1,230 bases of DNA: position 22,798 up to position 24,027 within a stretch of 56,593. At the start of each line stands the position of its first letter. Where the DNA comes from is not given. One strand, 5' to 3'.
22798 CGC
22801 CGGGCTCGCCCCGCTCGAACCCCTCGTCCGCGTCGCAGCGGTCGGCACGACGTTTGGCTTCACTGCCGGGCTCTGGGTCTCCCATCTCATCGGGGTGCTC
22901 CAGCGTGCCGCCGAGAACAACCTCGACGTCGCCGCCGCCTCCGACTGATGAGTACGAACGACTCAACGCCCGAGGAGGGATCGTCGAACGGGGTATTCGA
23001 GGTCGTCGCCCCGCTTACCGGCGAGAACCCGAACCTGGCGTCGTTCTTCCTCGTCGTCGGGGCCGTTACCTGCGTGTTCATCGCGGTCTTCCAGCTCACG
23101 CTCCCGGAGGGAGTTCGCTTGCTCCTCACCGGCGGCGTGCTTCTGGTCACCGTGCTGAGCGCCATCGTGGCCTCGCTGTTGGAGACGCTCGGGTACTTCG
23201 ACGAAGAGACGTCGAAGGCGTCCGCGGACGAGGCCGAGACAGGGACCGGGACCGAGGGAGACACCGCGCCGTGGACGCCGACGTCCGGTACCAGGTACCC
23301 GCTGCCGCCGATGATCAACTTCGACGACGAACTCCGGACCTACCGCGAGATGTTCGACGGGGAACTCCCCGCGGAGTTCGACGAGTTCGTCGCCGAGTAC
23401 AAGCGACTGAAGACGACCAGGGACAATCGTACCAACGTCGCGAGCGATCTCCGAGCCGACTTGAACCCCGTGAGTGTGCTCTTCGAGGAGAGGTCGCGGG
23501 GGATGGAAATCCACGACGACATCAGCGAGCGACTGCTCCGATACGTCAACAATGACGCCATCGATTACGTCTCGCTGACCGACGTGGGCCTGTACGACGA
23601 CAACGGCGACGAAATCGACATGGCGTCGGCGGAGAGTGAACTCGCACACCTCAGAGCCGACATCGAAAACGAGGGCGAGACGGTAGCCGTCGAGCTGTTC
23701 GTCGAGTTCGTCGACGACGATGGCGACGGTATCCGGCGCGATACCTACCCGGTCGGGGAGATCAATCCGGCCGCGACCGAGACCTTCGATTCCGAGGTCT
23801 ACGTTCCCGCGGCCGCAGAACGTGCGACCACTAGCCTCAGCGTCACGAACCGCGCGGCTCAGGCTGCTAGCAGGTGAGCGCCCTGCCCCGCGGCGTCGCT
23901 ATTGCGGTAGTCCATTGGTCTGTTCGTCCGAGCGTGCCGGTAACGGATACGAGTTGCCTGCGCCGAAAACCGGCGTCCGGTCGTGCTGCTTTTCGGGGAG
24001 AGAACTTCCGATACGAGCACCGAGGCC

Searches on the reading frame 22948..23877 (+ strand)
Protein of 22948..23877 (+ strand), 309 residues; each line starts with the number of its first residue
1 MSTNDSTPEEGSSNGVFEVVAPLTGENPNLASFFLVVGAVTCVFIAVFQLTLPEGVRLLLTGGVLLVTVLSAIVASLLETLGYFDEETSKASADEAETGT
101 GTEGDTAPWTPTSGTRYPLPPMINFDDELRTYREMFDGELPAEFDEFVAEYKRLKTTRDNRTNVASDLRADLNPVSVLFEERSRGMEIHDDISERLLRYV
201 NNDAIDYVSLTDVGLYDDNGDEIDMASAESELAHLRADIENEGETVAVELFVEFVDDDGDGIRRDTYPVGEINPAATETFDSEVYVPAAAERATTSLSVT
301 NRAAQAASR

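Call 41: find_encoding_contigs(protein=window:22948-23877:+, flank=10000, max_places=10)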
Protein window:22948-23877:+ (309 aa): no gene with exactly this product is on record in the collection.
